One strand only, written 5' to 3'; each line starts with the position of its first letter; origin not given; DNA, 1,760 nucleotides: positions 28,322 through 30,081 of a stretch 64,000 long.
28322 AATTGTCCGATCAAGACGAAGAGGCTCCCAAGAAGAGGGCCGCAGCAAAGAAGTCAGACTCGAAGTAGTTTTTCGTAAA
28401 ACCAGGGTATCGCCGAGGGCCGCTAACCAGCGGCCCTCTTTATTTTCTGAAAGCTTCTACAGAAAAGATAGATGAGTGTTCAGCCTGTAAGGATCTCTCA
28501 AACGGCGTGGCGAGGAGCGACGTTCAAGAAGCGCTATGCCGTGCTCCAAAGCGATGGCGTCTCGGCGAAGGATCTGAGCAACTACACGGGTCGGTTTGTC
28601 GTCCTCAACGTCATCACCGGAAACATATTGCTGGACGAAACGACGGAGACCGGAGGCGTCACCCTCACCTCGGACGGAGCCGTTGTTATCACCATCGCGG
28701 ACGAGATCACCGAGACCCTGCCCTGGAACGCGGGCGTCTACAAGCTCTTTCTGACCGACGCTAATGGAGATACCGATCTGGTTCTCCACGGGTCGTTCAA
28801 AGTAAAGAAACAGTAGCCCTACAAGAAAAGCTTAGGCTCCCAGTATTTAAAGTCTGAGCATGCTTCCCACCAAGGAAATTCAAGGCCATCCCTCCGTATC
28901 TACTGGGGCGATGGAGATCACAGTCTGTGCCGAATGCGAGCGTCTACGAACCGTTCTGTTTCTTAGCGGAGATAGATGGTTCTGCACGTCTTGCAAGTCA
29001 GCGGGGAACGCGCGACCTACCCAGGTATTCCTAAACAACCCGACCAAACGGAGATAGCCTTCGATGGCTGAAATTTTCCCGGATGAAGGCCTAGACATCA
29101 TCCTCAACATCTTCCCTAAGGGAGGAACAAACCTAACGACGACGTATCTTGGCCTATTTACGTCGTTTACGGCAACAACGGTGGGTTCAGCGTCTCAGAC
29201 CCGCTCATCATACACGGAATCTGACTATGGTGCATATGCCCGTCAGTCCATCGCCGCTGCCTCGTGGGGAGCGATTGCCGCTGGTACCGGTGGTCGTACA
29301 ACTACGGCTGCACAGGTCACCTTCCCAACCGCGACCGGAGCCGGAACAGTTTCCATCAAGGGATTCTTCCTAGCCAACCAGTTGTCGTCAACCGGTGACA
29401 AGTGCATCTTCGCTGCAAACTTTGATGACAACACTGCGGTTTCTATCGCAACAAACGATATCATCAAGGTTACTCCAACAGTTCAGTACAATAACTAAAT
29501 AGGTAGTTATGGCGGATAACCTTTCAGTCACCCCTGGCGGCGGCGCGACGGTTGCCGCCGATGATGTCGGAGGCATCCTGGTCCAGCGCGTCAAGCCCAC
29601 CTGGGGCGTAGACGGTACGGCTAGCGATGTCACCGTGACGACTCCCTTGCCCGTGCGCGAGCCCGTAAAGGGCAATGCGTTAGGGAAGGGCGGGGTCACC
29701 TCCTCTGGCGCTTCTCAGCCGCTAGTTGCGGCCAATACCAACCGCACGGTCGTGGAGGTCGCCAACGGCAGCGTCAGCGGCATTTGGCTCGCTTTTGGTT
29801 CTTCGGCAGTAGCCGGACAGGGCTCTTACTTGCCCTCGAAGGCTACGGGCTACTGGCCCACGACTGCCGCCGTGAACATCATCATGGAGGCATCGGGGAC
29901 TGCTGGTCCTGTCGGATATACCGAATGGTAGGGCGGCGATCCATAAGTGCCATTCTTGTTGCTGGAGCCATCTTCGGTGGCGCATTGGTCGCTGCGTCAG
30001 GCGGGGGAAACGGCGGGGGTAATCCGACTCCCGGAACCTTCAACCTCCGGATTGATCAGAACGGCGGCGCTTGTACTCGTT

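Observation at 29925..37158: Carbohydrate-active-looking cluster (signal-peptide-bearing beta-helix protein plus BNR/Asp-box protein with an 18-aa repeat tail) embedded between capsid and neck genes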

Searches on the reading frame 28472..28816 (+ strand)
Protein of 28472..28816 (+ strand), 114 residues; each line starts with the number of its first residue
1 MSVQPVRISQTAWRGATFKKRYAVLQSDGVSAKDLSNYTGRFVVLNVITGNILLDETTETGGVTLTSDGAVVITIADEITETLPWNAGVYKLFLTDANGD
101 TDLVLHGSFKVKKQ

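Call 3: search_protein_families(library=pfam, proteins=[window:28472-28816:+], max_evalue=0.1)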
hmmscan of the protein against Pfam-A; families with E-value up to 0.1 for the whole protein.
window:28472-28816:+ (114 aa): 0 families

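Call 4: search_protein_families(library=phrogs, proteins=[window:28472-28816:+], max_evalue=0.01)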
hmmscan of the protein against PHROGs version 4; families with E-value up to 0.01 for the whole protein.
window:28472-28816:+ (114 aa): 2 families
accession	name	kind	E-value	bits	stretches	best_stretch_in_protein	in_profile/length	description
phrog_1084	-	unknown function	2.7e-14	54.3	1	3-113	3-112/123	unknown function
phrog_25744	-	unknown function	0.0072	17.7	1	17-67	22-69/99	-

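Call 118: search_protein_families(library=ncbifam, proteins=[window:28472-28816:+], max_evalue=0.1)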
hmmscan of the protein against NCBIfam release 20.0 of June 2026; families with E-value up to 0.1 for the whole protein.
window:28472-28816:+ (114 aa): 0 families

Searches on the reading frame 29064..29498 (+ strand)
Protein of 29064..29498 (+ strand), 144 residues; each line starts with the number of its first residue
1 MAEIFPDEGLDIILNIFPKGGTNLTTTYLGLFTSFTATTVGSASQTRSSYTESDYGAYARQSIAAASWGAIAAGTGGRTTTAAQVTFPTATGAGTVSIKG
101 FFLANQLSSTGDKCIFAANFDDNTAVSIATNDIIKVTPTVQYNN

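Call 3: search_protein_families(library=pfam, proteins=[window:29064-29498:+], max_evalue=0.1)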
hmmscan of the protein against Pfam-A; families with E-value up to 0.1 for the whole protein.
window:29064-29498:+ (144 aa): 1 family
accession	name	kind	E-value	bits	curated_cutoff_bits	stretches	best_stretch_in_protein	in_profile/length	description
PF23140.1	Gp80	-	2.5e-09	38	27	1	22-137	21-121/128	Podophage GP4 fiber I protein gp80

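Call 4: search_protein_families(library=phrogs, proteins=[window:29064-29498:+], max_evalue=0.01)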
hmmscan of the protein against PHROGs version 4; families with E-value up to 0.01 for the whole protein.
window:29064-29498:+ (144 aa): 2 families
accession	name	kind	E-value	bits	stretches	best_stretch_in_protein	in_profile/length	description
phrog_17792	-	unknown function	0.0018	19.6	1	19-123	18-124/143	-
phrog_8123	-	unknown function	0.0033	18.1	1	5-119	53-167/192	-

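Call 67: search_dna_similar(query=window:29064-29498:+, collection=phages, mode=protein, max_evalue=10, max_rows=40)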
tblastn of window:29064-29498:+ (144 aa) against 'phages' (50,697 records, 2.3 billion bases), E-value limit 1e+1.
No match.

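Call 74: search_solved_structures(query=window:29064-29498:+, max_evalue=10, show_alignments=2)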
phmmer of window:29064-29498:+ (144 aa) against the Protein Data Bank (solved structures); distinct sequences matched with E-value up to 10: 15.
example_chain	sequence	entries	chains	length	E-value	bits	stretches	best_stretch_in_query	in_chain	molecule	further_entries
9yc5_H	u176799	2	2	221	0.038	17.9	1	6-89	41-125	Anti-uPAR antibody FL1 Fab heavy chain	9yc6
6y54_H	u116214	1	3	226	0.039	17.8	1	6-95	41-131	Fab A1.1 H chain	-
8hry_H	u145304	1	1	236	0.18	15.7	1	6-89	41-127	Fab heavy chain from antibody IgG clone number YN9016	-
7c81_H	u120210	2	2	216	0.24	15.3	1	6-96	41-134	Heavy chain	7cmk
6m9c_A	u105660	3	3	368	0.26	15.1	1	15-99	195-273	SEDOLISIN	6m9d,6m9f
6m8w_A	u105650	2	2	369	0.27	15.1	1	15-99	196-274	SEDOLISIN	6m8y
1nlu_A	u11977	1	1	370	0.27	15.1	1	15-99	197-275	SEDOLISIN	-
1ga1_A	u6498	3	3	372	0.27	15.1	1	15-99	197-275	SERINE-CARBOXYL PROTEINASE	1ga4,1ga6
8d0y_H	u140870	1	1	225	0.9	13.4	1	33-99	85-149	21N13 Fab Heavy Chain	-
7jtg_A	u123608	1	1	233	4.4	11.2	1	6-111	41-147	RM11-43 Fab heavy chain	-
6xr0_H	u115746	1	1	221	5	11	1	6-88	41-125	SC57.32 Fab Heavy Chain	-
9zrz_A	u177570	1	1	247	5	11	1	41-96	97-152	CI93-1365 heavy chain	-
4al8_H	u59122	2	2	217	6.1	10.7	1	6-97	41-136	FAB 2H12 HEAVY CHAIN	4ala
9mr7_H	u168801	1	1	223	6.4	10.7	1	6-93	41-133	hu1B7 Fab heavy chain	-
4ypg_B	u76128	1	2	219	7.9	10.3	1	16-95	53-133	Sifalimumab heavy chain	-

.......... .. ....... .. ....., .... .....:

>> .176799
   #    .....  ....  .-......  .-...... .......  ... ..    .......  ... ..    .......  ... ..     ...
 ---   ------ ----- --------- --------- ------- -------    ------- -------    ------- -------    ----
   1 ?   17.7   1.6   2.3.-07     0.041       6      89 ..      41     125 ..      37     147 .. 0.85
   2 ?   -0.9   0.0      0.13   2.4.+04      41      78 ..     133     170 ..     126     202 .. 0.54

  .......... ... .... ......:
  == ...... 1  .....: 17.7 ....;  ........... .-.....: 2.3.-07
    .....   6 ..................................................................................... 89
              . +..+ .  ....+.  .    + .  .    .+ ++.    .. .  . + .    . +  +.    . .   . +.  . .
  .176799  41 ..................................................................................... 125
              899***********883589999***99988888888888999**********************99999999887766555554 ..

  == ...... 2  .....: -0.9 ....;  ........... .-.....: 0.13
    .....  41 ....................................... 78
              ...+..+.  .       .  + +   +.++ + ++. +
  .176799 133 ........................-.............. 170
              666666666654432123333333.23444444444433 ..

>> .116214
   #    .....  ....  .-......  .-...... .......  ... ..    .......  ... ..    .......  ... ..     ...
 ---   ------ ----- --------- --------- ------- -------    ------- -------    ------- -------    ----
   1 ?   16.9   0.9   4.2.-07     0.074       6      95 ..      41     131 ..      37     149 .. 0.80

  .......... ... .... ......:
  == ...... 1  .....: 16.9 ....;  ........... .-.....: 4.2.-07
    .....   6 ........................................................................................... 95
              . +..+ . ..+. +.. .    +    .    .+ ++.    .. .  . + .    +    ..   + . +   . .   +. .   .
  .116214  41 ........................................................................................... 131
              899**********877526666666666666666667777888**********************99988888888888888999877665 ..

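Call 118: search_protein_families(library=ncbifam, proteins=[window:29064-29498:+], max_evalue=0.1)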
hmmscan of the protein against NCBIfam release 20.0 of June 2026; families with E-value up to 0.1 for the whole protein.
window:29064-29498:+ (144 aa): 0 families

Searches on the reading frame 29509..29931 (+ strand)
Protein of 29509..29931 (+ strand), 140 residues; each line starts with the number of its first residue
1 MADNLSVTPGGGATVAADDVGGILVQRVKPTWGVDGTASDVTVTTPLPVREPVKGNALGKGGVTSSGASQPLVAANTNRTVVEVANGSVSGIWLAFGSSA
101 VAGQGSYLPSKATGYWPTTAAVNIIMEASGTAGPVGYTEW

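Call 3: search_protein_families(library=pfam, proteins=[window:29509-29931:+], max_evalue=0.1)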
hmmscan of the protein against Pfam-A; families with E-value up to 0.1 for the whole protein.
window:29509-29931:+ (140 aa): 0 families

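Call 4: search_protein_families(library=phrogs, proteins=[window:29509-29931:+], max_evalue=0.01)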
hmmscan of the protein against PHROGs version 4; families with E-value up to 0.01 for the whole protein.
window:29509-29931:+ (140 aa): 0 families

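Call 118: search_protein_families(library=ncbifam, proteins=[window:29509-29931:+], max_evalue=0.1)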
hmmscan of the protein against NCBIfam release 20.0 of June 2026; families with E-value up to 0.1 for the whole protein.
window:29509-29931:+ (140 aa): 0 families
